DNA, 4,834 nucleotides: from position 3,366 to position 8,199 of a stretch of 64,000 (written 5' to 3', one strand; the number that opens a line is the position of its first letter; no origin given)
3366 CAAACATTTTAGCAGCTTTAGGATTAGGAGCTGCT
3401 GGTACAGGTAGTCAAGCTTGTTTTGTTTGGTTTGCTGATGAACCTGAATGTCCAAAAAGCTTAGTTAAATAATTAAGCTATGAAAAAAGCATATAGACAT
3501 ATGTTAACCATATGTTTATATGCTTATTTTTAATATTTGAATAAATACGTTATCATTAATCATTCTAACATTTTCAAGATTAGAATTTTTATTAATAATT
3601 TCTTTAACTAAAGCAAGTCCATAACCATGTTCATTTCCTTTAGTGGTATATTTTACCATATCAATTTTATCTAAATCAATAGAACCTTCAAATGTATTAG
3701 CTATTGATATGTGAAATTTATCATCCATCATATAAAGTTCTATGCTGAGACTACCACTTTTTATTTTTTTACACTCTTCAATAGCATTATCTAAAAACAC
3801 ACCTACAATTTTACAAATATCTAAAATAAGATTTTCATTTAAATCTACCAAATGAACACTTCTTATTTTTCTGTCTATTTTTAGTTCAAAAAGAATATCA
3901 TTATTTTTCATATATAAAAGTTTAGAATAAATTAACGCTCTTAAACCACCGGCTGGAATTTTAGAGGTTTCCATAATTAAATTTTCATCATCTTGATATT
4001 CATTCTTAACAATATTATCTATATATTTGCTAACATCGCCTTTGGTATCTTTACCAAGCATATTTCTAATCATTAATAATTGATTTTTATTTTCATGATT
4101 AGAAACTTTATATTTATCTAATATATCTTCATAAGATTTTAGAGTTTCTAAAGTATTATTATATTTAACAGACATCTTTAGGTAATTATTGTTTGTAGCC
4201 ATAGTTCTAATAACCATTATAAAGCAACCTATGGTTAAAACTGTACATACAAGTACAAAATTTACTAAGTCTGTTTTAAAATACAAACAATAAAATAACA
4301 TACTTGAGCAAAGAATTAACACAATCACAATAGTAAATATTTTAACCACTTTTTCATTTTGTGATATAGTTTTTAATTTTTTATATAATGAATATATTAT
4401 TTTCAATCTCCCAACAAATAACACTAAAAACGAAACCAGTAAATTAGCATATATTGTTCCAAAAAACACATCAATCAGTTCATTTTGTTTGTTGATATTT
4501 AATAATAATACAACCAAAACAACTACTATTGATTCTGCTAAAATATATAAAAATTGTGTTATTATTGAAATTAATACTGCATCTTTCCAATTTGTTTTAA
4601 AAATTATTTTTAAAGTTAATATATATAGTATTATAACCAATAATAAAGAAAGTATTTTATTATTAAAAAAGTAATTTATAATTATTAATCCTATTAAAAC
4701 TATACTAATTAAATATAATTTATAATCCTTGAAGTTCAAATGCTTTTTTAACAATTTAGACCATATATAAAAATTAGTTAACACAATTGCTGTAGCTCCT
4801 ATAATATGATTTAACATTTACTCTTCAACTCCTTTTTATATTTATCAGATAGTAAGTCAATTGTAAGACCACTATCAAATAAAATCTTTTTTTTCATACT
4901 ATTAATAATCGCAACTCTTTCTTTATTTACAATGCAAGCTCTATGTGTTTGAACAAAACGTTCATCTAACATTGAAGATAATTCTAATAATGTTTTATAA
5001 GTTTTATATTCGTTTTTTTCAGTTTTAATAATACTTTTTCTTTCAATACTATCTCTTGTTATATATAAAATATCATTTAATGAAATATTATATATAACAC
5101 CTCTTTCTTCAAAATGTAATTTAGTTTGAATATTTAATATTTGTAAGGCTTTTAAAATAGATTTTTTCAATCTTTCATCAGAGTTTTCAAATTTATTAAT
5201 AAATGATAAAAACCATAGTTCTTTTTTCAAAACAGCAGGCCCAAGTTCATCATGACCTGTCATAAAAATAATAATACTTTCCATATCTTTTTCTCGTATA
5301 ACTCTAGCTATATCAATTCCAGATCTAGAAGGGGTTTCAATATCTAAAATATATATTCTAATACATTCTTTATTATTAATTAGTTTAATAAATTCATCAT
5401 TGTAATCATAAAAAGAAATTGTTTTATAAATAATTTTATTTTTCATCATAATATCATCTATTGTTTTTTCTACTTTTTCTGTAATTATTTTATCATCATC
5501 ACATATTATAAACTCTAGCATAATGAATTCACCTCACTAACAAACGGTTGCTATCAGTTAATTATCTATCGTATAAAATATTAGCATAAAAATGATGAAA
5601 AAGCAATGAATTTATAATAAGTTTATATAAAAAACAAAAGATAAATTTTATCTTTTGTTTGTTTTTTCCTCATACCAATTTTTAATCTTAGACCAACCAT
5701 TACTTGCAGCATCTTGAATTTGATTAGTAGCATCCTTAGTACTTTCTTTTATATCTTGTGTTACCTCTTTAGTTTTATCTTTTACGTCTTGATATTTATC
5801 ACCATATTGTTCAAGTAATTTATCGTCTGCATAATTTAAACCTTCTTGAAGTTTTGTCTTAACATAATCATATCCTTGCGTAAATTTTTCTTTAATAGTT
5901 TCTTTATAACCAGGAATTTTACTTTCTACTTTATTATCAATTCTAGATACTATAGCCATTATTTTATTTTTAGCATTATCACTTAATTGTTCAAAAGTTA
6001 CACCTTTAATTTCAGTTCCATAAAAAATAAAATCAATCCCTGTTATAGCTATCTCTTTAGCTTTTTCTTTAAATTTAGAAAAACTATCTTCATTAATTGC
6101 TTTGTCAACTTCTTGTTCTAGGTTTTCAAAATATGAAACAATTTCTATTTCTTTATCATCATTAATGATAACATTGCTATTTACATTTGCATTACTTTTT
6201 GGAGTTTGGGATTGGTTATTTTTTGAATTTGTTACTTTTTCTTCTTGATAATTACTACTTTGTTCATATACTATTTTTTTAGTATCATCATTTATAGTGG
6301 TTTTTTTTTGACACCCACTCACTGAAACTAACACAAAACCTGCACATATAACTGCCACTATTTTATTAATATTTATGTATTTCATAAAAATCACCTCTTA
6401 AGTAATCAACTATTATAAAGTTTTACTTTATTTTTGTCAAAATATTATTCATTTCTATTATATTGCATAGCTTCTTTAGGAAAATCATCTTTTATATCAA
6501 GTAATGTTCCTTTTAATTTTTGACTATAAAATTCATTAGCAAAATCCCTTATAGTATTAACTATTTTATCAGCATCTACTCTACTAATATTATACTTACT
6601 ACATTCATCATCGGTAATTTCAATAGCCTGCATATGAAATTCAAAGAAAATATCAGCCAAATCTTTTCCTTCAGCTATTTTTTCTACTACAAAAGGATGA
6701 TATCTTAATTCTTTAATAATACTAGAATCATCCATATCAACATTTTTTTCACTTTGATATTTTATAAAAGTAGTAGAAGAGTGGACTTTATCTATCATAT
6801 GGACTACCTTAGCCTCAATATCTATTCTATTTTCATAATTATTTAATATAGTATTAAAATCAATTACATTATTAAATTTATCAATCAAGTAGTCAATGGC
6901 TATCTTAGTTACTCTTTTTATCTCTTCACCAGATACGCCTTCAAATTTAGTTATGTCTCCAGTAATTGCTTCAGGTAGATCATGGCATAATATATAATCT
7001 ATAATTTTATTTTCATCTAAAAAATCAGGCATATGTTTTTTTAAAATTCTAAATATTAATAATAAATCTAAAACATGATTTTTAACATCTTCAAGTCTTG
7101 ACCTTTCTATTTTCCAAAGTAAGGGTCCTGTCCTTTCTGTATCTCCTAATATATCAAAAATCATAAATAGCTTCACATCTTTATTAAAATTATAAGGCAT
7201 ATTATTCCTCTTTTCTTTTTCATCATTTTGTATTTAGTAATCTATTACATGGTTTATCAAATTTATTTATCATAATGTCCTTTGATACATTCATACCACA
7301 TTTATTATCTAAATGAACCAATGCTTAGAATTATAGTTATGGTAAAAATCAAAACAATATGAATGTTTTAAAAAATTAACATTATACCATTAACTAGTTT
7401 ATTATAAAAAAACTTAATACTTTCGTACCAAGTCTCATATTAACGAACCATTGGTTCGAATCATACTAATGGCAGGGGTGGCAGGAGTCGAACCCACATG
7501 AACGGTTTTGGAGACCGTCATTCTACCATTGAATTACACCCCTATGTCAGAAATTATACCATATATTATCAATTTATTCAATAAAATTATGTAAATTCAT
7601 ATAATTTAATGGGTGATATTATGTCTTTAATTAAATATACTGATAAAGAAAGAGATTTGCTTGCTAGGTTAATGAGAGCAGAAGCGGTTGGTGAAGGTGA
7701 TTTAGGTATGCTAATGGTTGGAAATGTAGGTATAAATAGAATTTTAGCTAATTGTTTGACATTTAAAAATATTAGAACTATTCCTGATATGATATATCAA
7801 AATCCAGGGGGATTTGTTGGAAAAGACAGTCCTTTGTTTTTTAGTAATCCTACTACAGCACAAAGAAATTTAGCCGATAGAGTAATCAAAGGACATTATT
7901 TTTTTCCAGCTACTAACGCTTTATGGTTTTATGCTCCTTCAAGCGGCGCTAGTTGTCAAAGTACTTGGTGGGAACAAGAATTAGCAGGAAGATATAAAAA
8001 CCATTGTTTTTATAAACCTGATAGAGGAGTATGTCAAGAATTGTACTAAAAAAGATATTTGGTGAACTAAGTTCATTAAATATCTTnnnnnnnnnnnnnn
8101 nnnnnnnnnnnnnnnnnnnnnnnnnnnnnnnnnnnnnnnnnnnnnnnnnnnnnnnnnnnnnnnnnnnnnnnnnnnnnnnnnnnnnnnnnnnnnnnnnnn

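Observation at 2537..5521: Complete agr-type quorum-sensing system with convergent agrBD / agrCA arrangement and a novel AIP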

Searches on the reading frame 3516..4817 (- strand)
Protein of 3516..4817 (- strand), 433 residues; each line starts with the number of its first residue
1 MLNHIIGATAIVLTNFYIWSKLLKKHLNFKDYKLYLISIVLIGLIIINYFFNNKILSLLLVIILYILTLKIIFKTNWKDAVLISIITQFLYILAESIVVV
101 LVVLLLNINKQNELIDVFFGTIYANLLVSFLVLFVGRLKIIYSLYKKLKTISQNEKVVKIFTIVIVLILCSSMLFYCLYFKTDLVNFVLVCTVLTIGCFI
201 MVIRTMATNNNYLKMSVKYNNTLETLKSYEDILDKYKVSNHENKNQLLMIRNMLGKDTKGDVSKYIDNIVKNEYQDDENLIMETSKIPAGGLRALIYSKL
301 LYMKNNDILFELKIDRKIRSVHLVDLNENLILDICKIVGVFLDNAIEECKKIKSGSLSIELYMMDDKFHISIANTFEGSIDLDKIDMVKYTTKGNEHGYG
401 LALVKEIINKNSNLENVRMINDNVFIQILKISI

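Call 3: search_protein_families(library=pfam, proteins=[window:3516-4817:-], max_evalue=0.01)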
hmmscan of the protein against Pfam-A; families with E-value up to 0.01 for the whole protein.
window:3516-4817:- (433 aa): 3 families
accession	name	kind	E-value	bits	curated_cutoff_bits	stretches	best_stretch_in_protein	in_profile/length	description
PF14501.12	HATPase_c_5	-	3.3e-14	53.1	22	1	332-430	4-100/102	GHKL domain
PF02518.31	HATPase_c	-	3.4e-05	24.7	26.4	1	333-409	5-85/111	Histidine kinase-, DNA gyrase B-, and HSP90-like ATPase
PF19529.4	DUF6057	-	0.0071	15.7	29.8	0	10-249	78-307/569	Family of unknown function (DUF6057)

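Call 4: search_protein_families(library=ncbifam, proteins=[window:3516-4817:-], max_evalue=0.01)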
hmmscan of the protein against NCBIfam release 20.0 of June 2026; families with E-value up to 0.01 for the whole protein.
window:3516-4817:- (433 aa): 3 families
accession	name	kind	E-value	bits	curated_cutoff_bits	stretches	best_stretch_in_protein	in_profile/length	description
NF008298.1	PRK11086.1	subfamily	5.8e-16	58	520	1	220-410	320-502/529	DcuS/MalK family sensor histidine kinase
NF046015.1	HisKinAgrCStaph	equivalog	1.2e-13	51.1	500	1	16-427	10-412/414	quorum-sensing sensor histidine kinase AgrC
NF007688.0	PRK10364.1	equivalog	0.0013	17.6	479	1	344-411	362-429/460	two-component system sensor histidine kinase ZraS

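Call 49: search_solved_structures(query=window:3516-4817:-, max_evalue=0.001, show_alignments=1)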
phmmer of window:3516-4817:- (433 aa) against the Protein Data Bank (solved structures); distinct sequences matched with E-value up to 0.001: 2.
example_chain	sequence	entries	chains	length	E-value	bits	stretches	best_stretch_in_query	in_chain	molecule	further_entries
4bxi_A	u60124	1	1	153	1.3e-06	31.2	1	291-430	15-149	ACCESSORY GENE REGULATOR PROTEIN C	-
6e52_A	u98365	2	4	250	1e-05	28.2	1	229-430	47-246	Staphylococcus aureus AgrC histidine kinase module fused to Saccharomyces cerevisiae GCN4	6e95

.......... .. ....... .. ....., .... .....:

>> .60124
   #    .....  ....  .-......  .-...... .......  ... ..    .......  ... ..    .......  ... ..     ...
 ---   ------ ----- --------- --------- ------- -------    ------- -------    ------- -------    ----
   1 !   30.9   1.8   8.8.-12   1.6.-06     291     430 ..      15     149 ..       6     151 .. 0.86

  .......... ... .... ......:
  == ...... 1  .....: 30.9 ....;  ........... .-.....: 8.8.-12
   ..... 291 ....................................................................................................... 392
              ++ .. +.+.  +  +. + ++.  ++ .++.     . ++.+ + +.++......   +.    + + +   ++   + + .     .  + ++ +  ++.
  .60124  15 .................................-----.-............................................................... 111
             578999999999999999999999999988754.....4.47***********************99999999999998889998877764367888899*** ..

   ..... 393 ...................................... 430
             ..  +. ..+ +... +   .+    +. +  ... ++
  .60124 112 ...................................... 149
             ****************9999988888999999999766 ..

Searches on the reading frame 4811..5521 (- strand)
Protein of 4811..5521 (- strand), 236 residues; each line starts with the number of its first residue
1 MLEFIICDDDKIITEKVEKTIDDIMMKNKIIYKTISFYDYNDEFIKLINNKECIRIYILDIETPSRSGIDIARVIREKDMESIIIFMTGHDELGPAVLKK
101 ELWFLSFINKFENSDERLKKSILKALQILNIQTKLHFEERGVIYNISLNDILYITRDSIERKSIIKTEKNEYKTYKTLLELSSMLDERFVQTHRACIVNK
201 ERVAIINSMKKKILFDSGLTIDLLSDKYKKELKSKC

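Call 3: search_protein_families(library=pfam, proteins=[window:4811-5521:-], max_evalue=0.01)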
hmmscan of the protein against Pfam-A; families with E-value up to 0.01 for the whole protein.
window:4811-5521:- (236 aa): 2 families
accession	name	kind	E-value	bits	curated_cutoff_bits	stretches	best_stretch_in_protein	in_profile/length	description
PF04397.21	LytTR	-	2.4e-15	56.9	22.6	1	143-235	3-96/98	LytTr DNA-binding domain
PF00072.30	Response_reg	-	1.9e-08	34.9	30.2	1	5-113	2-102/111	Response regulator receiver domain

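Call 4: search_protein_families(library=ncbifam, proteins=[window:4811-5521:-], max_evalue=0.01)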
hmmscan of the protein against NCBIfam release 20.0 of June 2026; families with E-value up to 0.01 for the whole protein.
window:4811-5521:- (236 aa): 15 families
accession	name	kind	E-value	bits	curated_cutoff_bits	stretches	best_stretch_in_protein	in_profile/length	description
NF046049.1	quorum_RR_AgrA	equivalog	1.7e-12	47.4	400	1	4-217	3-224/238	quorum-sensing response regulator AgrA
NF010684.1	PRK14084.1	equivalog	3.8e-09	36.6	375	2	127-208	142-222/254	response regulator transcription factor LytR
NF006900.1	PRK09390.1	equivalog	1.1e-06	28.3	255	1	34-136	30-130/203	response regulator FixJ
NF040534.1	resp_reg_YycF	equivalog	1.7e-05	24.2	340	1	11-116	2-106/231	response regulator YycF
NF040749.1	tetrathio_RR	equivalog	1.9e-05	24.5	290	1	8-128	6-117/191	tetrathionate respiration response regulator TtrR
NF008378.0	PRK11173.1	equivalog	0.0001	21.7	334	1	43-184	38-169/238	two-component system response regulator ArcA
NF033117.2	vanR_ACDEGLN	exception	0.00014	21.6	350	1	5-90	2-79/226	VanR-ABDEGLN family response regulator transcription factor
NF008469.0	PRK11361.1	equivalog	0.00037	19.3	714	1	54-135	49-129/461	acetoacetate metabolism transcriptional regulator AtoC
NF047793.1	ResRegPgtA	equivalog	0.003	16.4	650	1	51-126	47-121/414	two-component system response regulator PgtA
TIGR01818.1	ntrC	equivalog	0.0033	16.3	558.6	1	6-103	3-92/463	nitrogen regulation protein NR(I)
NF041946.1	LuxO_transreg_Vib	equivalog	0.0042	15.9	800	1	45-110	33-97/463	quorum-sensing sigma-54 dependent transcriptional regulator LuxO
NF033791.1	ActR_PrrA_rreg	equivalog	0.0051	16.8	250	1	5-116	5-108/173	ActR/PrrA/RegA family redox response regulator transcription factor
NF008034.0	PRK10766.1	equivalog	0.0052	16.3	275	1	35-178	29-171/231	two-component system response regulator TorR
NF040689.1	MtrAB_MtrA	equivalog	0.0054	16.1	300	1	5-89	2-77/219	MtrAB system response regulator MtrA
NF007005.1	PRK09468.1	equivalog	0.0073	15.7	331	1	6-96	8-90/237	osmolarity response regulator transcription factor OmpR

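Call 47: search_solved_structures(query=window:4811-5521:-, max_evalue=0.001, show_alignments=1)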
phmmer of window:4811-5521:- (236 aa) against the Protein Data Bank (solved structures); distinct sequences matched with E-value up to 0.001: 8.
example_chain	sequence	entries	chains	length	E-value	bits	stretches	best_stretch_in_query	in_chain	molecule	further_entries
4cbv_A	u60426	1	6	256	9.4e-09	38.7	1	14-215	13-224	COME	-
4mld_A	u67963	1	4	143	7.1e-07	32.6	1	14-123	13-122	Response regulator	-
4ml3_A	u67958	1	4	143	1e-06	32.1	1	14-123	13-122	Response regulator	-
1zy2_A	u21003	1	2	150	0.0002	24.6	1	7-127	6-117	transcriptional regulator NtrC1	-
3jte_A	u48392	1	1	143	0.00028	24.1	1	43-110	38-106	Response regulator receiver protein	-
4xqj_A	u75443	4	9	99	0.0008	22.6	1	146-215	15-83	Accessory gene regulator A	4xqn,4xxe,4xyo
4xqq_A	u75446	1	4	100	0.0008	22.6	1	146-215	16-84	Accessory gene regulator A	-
3bs1_A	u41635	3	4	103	0.00084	22.5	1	146-215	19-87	Accessory gene regulator protein A | Accessory gene regulator A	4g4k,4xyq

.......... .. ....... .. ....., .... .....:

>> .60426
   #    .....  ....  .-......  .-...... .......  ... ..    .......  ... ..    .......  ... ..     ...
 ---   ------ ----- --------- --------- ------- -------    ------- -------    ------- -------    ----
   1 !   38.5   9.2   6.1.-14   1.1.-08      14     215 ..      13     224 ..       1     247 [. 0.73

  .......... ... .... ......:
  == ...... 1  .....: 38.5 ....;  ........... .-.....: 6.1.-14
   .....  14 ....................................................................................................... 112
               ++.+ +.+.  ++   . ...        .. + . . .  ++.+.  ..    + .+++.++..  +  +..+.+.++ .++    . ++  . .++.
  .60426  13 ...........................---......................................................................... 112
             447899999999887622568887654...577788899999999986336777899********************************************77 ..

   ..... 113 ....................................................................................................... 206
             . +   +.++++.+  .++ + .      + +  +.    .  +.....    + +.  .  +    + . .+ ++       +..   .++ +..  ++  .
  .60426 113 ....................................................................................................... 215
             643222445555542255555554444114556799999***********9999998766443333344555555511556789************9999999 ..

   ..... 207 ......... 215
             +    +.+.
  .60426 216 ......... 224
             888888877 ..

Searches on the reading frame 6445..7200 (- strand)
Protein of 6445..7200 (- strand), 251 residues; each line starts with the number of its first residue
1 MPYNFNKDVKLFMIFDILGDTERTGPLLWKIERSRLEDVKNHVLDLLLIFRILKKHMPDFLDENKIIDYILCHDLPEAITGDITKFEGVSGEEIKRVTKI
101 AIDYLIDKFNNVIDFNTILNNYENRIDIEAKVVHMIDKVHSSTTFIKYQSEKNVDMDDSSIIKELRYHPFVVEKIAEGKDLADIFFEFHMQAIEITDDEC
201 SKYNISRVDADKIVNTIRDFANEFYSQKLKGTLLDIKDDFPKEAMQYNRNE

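Call 51: search_protein_families(library=pfam, proteins=[window:6445-7200:-], max_evalue=0.001)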
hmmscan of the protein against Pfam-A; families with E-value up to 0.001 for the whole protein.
window:6445-7200:- (251 aa): 2 families
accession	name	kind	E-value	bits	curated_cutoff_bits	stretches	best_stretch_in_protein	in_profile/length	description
PF13023.12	HD_3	-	9.9e-19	68.3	22.5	1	21-156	7-142/165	HD domain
PF01966.28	HD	-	0.00043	21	22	1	41-140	3-114/116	HD domain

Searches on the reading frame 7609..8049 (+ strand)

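Call 51: search_protein_families(library=pfam, proteins=[window:7609-8049:+], max_evalue=0.001)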
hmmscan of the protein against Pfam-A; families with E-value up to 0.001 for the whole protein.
window:7609-8049:+ (146 aa): 1 family
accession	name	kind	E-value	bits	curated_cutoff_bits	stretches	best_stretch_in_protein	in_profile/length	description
PF07486.17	Hydrolase_2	-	4.7e-14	53.3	27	1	28-135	1-100/100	Cell Wall Hydrolase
